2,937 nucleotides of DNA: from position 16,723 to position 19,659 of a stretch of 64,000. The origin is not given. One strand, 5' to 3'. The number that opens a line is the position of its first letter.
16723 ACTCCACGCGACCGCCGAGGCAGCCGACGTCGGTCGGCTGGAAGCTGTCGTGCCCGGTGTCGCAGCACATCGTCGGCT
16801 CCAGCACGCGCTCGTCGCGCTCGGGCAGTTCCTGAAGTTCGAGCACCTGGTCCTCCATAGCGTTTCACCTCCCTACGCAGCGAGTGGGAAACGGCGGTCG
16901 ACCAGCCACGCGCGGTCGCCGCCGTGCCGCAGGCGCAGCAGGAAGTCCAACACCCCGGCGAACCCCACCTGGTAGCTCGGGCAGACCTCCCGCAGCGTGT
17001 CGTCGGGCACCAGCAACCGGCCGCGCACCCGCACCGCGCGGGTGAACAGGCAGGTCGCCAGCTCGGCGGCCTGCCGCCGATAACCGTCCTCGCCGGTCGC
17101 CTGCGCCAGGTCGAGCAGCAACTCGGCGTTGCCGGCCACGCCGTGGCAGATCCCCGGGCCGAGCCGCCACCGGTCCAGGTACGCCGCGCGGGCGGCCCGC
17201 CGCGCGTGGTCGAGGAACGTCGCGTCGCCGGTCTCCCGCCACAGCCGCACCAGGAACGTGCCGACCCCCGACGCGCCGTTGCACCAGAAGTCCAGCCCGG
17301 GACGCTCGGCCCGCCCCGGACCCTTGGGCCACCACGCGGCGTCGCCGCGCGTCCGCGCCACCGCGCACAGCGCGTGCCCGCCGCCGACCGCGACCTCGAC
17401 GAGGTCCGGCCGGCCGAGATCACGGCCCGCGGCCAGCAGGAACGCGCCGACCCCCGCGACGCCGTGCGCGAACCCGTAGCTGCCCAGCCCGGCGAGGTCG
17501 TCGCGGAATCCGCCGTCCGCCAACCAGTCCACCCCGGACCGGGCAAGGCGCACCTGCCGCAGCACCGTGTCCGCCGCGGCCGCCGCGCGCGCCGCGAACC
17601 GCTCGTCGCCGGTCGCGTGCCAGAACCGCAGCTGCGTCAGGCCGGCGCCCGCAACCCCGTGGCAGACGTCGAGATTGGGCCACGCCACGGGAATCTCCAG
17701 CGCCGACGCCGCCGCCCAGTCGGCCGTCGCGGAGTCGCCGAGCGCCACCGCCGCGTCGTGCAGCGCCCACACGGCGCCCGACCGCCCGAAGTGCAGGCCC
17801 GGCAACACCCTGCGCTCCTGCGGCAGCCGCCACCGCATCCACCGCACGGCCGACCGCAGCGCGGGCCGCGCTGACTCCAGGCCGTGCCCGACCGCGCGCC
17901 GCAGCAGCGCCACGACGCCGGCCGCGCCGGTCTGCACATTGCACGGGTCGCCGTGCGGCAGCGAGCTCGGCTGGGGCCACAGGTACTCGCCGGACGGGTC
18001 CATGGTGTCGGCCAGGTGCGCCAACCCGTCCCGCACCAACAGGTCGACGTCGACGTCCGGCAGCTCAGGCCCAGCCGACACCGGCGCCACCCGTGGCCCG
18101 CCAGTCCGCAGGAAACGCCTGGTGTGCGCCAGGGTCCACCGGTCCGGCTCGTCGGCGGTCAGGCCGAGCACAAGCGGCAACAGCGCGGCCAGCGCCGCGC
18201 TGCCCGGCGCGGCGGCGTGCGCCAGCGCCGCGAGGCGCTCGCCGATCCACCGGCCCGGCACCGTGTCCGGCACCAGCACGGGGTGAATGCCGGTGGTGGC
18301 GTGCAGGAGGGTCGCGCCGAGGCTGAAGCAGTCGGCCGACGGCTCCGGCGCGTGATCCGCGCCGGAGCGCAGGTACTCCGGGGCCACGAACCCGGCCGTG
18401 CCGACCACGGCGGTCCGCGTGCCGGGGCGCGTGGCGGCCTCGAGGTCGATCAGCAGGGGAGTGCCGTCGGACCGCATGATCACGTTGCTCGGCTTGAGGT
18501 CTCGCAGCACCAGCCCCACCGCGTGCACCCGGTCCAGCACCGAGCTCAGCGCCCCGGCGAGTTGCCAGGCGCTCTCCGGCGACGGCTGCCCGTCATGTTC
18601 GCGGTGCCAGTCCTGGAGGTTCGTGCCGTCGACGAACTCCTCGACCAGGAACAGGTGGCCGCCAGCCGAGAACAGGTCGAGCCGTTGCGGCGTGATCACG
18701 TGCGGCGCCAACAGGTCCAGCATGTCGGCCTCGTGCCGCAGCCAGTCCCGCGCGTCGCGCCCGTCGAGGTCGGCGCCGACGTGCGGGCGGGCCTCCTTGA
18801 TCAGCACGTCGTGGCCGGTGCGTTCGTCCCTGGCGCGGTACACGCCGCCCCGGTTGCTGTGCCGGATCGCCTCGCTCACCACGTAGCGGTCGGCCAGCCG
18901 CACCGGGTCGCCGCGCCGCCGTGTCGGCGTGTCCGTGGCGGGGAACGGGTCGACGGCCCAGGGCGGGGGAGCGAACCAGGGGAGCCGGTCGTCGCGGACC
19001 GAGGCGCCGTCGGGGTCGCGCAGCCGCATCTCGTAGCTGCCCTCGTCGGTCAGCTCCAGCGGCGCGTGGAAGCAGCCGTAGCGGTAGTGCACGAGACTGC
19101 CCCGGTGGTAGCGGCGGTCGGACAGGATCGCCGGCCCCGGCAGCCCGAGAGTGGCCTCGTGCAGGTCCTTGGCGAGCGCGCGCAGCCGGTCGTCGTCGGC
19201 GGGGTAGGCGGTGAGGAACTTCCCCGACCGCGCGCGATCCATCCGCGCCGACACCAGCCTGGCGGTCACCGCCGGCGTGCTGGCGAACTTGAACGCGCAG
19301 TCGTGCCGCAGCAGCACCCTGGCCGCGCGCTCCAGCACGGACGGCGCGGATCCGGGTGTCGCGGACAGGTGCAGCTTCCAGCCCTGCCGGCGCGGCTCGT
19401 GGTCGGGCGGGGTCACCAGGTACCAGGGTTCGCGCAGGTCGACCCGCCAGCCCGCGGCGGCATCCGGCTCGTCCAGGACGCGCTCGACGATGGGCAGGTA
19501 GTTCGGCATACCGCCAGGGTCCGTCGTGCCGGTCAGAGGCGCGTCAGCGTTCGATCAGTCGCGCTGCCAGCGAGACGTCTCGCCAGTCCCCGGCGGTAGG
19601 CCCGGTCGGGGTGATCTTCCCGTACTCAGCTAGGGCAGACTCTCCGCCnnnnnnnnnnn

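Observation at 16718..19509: Compact lanthipeptide locus: trifunctional LanL-type synthetase plus an unlisted precursor gene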

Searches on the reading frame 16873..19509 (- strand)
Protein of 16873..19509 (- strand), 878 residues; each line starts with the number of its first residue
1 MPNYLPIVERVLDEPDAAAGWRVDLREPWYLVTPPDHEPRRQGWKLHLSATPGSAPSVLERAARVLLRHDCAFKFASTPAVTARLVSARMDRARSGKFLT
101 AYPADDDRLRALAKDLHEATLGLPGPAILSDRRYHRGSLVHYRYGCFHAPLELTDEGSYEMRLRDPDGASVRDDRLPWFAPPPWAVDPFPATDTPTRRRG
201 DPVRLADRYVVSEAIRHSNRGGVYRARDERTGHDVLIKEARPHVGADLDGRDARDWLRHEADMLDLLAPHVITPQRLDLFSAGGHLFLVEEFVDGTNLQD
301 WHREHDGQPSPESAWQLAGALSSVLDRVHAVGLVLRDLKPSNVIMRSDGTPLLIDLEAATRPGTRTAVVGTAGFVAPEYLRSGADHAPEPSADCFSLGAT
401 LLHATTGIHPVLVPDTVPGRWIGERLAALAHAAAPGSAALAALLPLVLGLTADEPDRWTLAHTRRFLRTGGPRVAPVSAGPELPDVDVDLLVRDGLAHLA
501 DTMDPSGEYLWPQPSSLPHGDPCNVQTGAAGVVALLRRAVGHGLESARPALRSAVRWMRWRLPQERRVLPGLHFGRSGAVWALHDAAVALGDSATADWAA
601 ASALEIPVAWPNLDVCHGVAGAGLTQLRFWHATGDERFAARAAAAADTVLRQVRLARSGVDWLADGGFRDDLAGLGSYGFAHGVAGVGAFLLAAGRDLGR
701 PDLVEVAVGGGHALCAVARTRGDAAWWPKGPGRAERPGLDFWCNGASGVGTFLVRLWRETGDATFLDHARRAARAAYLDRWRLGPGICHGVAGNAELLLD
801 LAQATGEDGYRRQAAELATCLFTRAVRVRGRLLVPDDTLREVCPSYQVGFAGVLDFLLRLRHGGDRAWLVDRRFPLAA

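Call 3: search_protein_families(library=pfam, proteins=[window:16873-19509:-], max_evalue=0.01)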
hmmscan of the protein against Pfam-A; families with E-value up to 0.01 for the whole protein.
window:16873-19509:- (878 aa): 4 families
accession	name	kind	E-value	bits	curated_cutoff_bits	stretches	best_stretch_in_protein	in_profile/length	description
PF25816.1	RamC_N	-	4.7e-60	202.8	27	1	15-198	7-188/191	RamC, N-terminal domain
PF05147.19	LANC_like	-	1.4e-30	106.5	23.2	1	523-868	5-345/350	Lanthionine synthetase C-like protein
PF00069.31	Pkinase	-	5.8e-20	72.2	31.7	1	219-411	11-197/263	Protein kinase domain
PF07714.23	PK_Tyr_Ser-Thr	-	0.00049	19.9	23.1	1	219-399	11-192/258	Protein tyrosine and serine/threonine kinase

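Call 4: search_protein_families(library=ncbifam, proteins=[window:16873-19509:-], max_evalue=0.01)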
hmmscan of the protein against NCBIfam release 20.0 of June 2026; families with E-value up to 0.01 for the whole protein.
window:16873-19509:- (878 aa): 12 families
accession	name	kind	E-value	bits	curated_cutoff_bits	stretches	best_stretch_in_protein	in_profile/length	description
NF038150.1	lanthi_synth_IV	equivalog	5.5e-298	991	650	1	21-868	1-851/851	class IV lanthionine synthetase LanL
NF038151.1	lanthi_synth_III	equivalog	6.7e-141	471.3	575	1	16-857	31-832/833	class III lanthionine synthetase LanKC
TIGR03897.1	lanti_2_LanM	subfamily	8e-23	80.2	304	1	547-861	622-930/932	type 2 lanthipeptide synthetase LanM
NF033483.0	PknB_PASTA_kin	equivalog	3.1e-18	66.1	450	1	204-410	4-207/563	Stk1 family PASTA domain-containing Ser/Thr kinase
NF052427.1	StpK7MSMEG_1200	equivalog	6.4e-16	57.9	900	1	209-411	9-209/601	serine/threonine protein kinase StpK7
NF047741.1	antiphage_MADS6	equivalog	4.9e-15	55.1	460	1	196-413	179-405/612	methylation-associated defense system protein kinase MAD6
NF053615.1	SerThrKinAfsKStmc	equivalog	3.6e-12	45.8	1300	1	305-410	106-212/809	protein serine/threonine kinase AfsK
TIGR03903.1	TOMM_kin_cyc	equivalog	3.6e-08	31.7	705.75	1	231-408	2-186/1267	TOMM system kinase/cyclase fusion protein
NF011463.0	PRK14879.1-4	equivalog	5e-05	22.8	188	1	229-356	35-157/237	Kae1-associated kinase Bud32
NF058632.1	SerThrKinPrkT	equivalog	0.00086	18.4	280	1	286-404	95-207/322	serine/threonine protein kinase PrkT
TIGR03724.2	arch_bud32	equivalog_domain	0.003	17.1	125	1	256-356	39-128/193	KEOPS complex kinase/ATPase Bud32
NF033442.0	BREX_PglW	equivalog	0.01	13.6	990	0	252-412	550-711/1391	BREX system serine/threonine kinase PglW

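Call 7: search_solved_structures(query=window:16873-19509:-, max_evalue=0.00001)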
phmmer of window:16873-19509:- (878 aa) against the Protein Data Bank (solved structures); distinct sequences matched with E-value up to 0.00001: 299 (the best 60 are shown).
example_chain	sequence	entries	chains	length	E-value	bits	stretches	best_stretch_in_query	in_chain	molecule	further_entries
8car_A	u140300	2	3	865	3.4e-68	233.5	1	12-869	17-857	Serine/threonine protein kinase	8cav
9wop_A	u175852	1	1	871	5.6e-38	133.5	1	36-384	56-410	Protein kinase domain-containing protein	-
9wj0_A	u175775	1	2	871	5.6e-38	133.5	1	36-384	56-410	Protein kinase domain-containing protein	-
8sao_B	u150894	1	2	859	1.1e-37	132.6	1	40-384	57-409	Class III lanthionine synthetase LanKC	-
8sap_A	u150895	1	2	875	1.2e-37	132.5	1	40-384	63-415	Class III lanthionine synthetase LanKC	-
8sam_A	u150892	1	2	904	1.3e-37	132.3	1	40-384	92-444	Class III lanthipeptide, Class III lanthionine synthetase LanKC fusion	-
9ugq_A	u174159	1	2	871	2.9e-30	108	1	28-358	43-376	SalKC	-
7wj6_A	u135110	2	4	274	2.7e-27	98.2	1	208-398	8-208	Serine/threonine protein kinase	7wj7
8w7l_A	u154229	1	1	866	4.3e-27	97.5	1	26-360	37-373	Protein kinase domain-containing protein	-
8w7a_A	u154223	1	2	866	4.3e-27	97.5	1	26-360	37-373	Protein kinase domain-containing protein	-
8w7j_A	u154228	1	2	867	4.3e-27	97.5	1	26-360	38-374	Protein kinase domain-containing protein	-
8wgo_A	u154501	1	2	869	4.3e-27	97.5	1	26-360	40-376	Protein kinase domain-containing protein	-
8w7l_B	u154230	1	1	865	5.7e-27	97.1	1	26-360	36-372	Protein kinase domain-containing protein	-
7mxj_A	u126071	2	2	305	1.9e-15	59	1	190-407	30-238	Serine/threonine protein kinases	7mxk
7mxb_A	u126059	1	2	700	1.4e-14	56.2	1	190-406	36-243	Serine/threonine protein kinases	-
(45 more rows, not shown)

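Call 8: find_related_loci(query=window:16873-19509:-, collection=genome_contigs, flank=6000)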
Query window:16873-19509:- (878 aa) in genome_contigs; peptide patterns used: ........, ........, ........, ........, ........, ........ (x = any residue, [..] = any of these).
38 stretches matched a pattern; 5 encode a relative of the query (tblastn E <= 1e-3); 5 distinct loci.
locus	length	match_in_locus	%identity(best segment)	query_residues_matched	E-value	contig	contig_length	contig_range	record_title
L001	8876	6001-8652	60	1-872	0e+0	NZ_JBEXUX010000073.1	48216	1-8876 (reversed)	Embleya sp. NPDC005971 NPDC005971_278_E5.ctg-0073, whole genome shotgun sequence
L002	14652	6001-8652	60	1-872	0e+0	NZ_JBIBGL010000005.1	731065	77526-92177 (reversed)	Embleya sp. NPDC008237 NPDC008237_171_C5.ctg-0005, whole genome shotgun sequence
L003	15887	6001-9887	59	1-872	0e+0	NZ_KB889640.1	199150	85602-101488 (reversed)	Embleya scabrispora DSM 41855 A3ICDRAFT_scaffold_17.18, whole genome shotgun sequence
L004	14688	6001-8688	60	1-872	0e+0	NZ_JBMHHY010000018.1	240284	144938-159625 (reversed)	Embleya sp. AB8 Ga0532222_18, whole genome shotgun sequence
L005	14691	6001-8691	59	3-871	0e+0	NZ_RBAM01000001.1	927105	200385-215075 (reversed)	Streptomyces klenkii strain KCTC 29202 contig0001, whole genome shotgun sequence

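Call 9: list_cluster_members(proteins=[window:16873-19509:-, window:16718-16858:-])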
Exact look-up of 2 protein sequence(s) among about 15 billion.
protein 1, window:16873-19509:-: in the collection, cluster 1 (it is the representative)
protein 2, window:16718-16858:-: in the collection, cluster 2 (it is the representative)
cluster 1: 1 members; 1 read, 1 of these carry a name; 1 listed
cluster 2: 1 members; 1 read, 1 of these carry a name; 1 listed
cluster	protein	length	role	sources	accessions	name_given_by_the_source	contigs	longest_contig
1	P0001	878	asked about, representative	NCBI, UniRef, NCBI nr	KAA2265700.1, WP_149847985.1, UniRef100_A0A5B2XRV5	protein kinase/lanthionine synthetase C family protein [Solihabitans fulvus] | non-specific serine/threonine protein kinase n=1 Tax=Solihabitans fulvus TaxID=1892852 ... | class IV lanthionine synthetase LanL [Solihabitans fulvus]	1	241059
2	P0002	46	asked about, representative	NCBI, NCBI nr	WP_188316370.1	hypothetical protein [Solihabitans fulvus]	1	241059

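Call 13: find_homologous_proteins(query=window:16873-19509:-, max_evalue=1e-50)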
Query window:16873-19509:- (878 aa): 785 proteins with E <= 1e-50 among 8000 candidates; the best 120 are listed.
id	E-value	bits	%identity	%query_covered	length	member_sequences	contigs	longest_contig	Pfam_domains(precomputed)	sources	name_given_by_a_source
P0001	0.0e+0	2009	100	100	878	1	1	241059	PF00069.32,PF25816.2,PF05147.20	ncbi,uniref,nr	ncbi:protein kinase/lanthionine synthetase C family protein [Solihabitans fulvus]|uniref:non-specifi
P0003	0.0e+0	1164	63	99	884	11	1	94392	PF00069.32,PF25816.2,PF05147.20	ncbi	ncbi:class IV lanthionine synthetase LanL [Streptomyces olivoreticuli]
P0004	0.0e+0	1150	62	99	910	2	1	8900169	PF00069.32,PF25816.2,PF05147.20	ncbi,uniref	ncbi:class IV lanthionine synthetase LanL [Streptomyces sp. HUAS TT7]|uniref:class IV lanthionine sy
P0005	0.0e+0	1142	62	99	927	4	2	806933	PF00069.32,PF25816.2,PF05147.20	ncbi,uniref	ncbi:class IV lanthionine synthetase LanL [Streptomyces sp. NPDC001691]|uniref:class IV lanthionine 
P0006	0.0e+0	1140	62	99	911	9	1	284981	PF00069.32,PF25816.2,PF05147.20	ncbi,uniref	ncbi:class IV lanthionine synthetase LanL [Streptomyces violascens]|uniref:class IV lanthionine synt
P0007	0.0e+0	1132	61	99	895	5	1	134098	PF00069.32,PF25816.2,PF05147.20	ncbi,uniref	ncbi:class IV lanthionine synthetase LanL [Embleya sp. NPDC127516]|uniref:class IV lanthionine synth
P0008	0.0e+0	1130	61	99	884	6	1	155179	PF00069.32,PF25816.2,PF05147.20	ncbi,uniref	ncbi:class IV lanthionine synthetase LanL [Streptomyces sp. NPDC020799]|uniref:class IV lanthionine 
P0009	0.0e+0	1121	61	99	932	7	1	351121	PF00069.32,PF25816.2,PF05147.20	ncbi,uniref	ncbi:class IV lanthionine synthetase LanL [Streptomyces sp. NPDC001262]|uniref:class IV lanthionine 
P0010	0.0e+0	1110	61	99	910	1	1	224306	PF00069.32,PF25816.2,PF05147.20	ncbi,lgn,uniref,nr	ncbi:class IV lanthionine synthetase LanL [Streptomyces sp. I05A-00742]|uniref:class IV lanthionine 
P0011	0.0e+0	1106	60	100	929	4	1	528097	PF00069.32,PF25816.2,PF05147.20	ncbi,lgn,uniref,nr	ncbi:serine/threonine protein kinase [Kitasatospora sp. GP30]|uniref:class IV lanthionine synthetase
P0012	0.0e+0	1097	60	99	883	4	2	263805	PF00069.32,PF25816.2,PF05147.20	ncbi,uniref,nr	ncbi:class IV lanthionine synthetase LanL [Streptomyces netropsis]|uniref:Serine/threonine protein k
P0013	0.0e+0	1094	60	99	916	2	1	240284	PF00069.32,PF25816.2,PF14531.13,PF05147.20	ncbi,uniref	ncbi:class IV lanthionine synthetase LanL [Embleya sp. AB8]|uniref:class IV lanthionine synthetase L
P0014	0.0e+0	1093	58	99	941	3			PF00069.32,PF25816.2,PF05147.20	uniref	uniref:Class IV lanthionine synthetase LanL n=1 Tax=Streptomyces sp. NBC_00003 TaxID=2903608 RepID=A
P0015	0.0e+0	1086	60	98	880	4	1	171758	PF00069.32,PF25816.2,PF05147.20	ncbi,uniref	ncbi:class IV lanthionine synthetase LanL [Streptomyces sp. NPDC001678]|uniref:class IV lanthionine 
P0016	0.0e+0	1086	61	99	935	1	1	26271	PF00069.32,PF25816.2,PF05147.20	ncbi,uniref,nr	ncbi:class IV lanthionine synthetase LanL [Streptomyces huiliensis]|uniref:class IV lanthionine synt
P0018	0.0e+0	1084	61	99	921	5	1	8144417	PF00069.32,PF25816.2,PF05147.20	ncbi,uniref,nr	ncbi:hypothetical protein SMD11_0996 [Streptomyces albireticuli]|uniref:Protein kinase domain-contai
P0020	0.0e+0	1082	58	99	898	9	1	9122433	PF07714.24,PF00069.32,PF25816.2,PF05147.20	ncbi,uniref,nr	ncbi:class IV lanthionine synthetase LanL [Nocardia suismassiliense]|uniref:class IV lanthionine syn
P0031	0.0e+0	1065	57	99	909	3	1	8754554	PF00069.32,PF25816.2,PF05147.20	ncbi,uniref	ncbi:class IV lanthionine synthetase LanL [Nocardia brasiliensis]|uniref:class IV lanthionine synthe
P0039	0.0e+0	1052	59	99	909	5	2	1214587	PF00069.32,PF25816.2,PF05147.20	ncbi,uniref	ncbi:class IV lanthionine synthetase LanL [Kitasatospora sp. NPDC057904]|uniref:class IV lanthionine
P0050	0.0e+0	1024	58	99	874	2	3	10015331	PF00069.32,PF25816.2,PF05147.20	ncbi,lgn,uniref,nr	ncbi:hypothetical protein GCM10010174_50640 [Kutzneria viridogrisea]|uniref:Serine/threonine protein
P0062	9.2e-238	810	48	97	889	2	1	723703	PF00069.32,PF25816.2,PF05147.20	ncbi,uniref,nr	ncbi:serine/threonine protein kinase [Amycolatopsis antarctica]|uniref:Serine/threonine protein kina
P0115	7.2e-211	721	45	98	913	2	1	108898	PF00069.32,PF25816.2,PF05147.20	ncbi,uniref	ncbi:class IV lanthionine synthetase LanL [Streptomyces griseochromogenes]|uniref:class IV lanthioni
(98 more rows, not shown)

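Call 27: find_encoding_contigs(protein=P0003, flank=6000, max_places=1)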
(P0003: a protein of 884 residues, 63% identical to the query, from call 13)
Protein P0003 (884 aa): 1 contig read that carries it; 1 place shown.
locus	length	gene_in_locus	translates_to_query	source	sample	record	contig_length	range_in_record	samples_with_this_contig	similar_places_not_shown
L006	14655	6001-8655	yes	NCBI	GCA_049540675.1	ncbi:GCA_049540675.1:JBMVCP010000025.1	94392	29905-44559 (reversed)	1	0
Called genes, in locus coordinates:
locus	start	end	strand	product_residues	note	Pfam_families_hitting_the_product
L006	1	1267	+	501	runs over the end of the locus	PF00329:Complex1_30kDa, PF00374:NiFeSe_Hases, PF00346:Complex1_49kDa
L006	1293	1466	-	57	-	-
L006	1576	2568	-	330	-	-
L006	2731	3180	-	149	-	PF01638:HxlR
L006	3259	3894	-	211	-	PF00440:TetR_N (faint), PF18024:HTH_50 (faint), PF02909:TetR_C_1 (weak)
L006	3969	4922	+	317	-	PF00291:PALP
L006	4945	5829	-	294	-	PF13365:Trypsin_2 (weak)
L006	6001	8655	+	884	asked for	PF25816:RamC_N, PF00069:Pkinase, PF05147:LANC_like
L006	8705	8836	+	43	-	-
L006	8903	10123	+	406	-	PF05147:LANC_like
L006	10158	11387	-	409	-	PF00067:p450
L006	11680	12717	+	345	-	PF00930:DPPIV_N (faint), PF26549:Tricorn_N (weak), PF26550:Tricorn_2nd, PF26549:Tricorn_N, PF07676:PD40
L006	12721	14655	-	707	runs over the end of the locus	-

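Call 28: find_encoding_contigs(protein=P0020, flank=6000, max_places=1)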
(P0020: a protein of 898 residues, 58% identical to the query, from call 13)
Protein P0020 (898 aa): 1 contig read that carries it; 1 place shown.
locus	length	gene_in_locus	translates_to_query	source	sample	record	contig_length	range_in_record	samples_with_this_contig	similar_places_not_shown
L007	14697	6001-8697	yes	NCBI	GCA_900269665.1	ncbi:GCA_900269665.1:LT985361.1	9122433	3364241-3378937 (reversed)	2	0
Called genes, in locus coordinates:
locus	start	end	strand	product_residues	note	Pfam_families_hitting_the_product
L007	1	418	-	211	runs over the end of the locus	PF18967:PycTM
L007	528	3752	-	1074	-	PF13374:TPR_10 (faint), PF12770:CHAT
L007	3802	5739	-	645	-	PF02705:K_trans, PF22776:K_trans_C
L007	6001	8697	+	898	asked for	PF25816:RamC_N, PF00069:Pkinase, PF07714:PK_Tyr_Ser-Thr (weak), PF05147:LANC_like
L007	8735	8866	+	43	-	-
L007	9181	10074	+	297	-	PF24096:DUF7379 (faint), PF00561:Abhydrolase_1, PF01674:Lipase_2, PF02089:Palm_thioest, PF12146:Hydrolase_4, PF12697:Abhydrolase_6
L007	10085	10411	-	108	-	-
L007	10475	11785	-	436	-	PF03583:LIP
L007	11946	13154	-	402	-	PF14361:RsbRD_N, PF13556:HTH_30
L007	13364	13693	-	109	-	-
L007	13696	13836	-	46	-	-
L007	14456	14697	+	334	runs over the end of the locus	PF08310:LGFP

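Call 29: find_encoding_contigs(protein=P0050, flank=6000, max_places=1)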
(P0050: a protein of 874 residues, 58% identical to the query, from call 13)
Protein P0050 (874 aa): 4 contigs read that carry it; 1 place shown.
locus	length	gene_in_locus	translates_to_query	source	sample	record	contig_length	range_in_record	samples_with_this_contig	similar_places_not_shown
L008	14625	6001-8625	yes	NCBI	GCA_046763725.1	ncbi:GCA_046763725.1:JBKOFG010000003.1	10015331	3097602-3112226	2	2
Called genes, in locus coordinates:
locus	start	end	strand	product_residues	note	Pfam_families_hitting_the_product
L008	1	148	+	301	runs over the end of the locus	PF02720:DUF222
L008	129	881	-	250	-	PF04672:Methyltransf_19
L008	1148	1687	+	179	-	PF08281:Sigma70_r4_2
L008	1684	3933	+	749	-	PF00990:GGDEF, PF00563:EAL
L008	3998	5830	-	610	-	PF02129:Peptidase_S15, PF08530:PepX_C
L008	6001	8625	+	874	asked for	PF25816:RamC_N, PF00069:Pkinase, PF05147:LANC_like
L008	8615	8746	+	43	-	-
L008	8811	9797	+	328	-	PF05147:LANC_like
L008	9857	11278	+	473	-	PF00070:Pyr_redox (faint), PF01266:DAO (faint), PF01494:FAD_binding_3, PF03486:HI0933_like (faint), PF07992:Pyr_redox_2 (faint), PF13738:Pyr_redox_3 (faint), PF21274:Rng_hyd_C (weak)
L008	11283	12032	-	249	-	PF02463:SMC_N (faint), PF00005:ABC_tran, PF13304:AAA_21 (weak)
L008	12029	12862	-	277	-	PF00528:BPD_transp_1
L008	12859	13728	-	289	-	PF00497:SBP_bac_3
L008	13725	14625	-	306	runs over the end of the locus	PF00892:EamA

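Call 30: find_encoding_contigs(protein=P0011, flank=6000, max_places=1)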
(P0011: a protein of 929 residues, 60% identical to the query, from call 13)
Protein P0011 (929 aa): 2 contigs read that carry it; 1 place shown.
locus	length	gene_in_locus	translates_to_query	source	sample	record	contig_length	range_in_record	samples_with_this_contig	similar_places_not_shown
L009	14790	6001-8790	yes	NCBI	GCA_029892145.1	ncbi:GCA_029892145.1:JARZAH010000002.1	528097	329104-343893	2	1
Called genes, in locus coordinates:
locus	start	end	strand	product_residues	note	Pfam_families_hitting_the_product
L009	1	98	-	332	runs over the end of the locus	PF01520:Amidase_3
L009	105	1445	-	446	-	-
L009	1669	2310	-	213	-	PF13578:Methyltransf_24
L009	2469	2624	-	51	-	-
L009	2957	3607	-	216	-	PF00702:Hydrolase, PF13419:HAD_2, PF13242:Hydrolase_like (weak)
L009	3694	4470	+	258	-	PF08241:Methyltransf_11, PF13649:Methyltransf_25 (weak)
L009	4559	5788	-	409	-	PF00144:Beta-lactamase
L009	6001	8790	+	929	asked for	PF25816:RamC_N, PF00069:Pkinase, PF05147:LANC_like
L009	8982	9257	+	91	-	PF12680:SnoaL_2 (weak)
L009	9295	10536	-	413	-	PF05977:MFS_3, PF07690:MFS_1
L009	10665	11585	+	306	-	PF00126:HTH_1, PF03466:LysR_substrate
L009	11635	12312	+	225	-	PF01209:Ubie_methyltran, PF13489:Methyltransf_23, PF08241:Methyltransf_11, PF08242:Methyltransf_12, PF13649:Methyltransf_25, PF13847:Methyltransf_31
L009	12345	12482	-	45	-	-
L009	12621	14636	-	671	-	PF00561:Abhydrolase_1 (weak), PF12146:Hydrolase_4 (weak), PF00326:Peptidase_S9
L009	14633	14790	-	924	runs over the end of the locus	PF25816:RamC_N, PF00069:Pkinase, PF05147:LANC_like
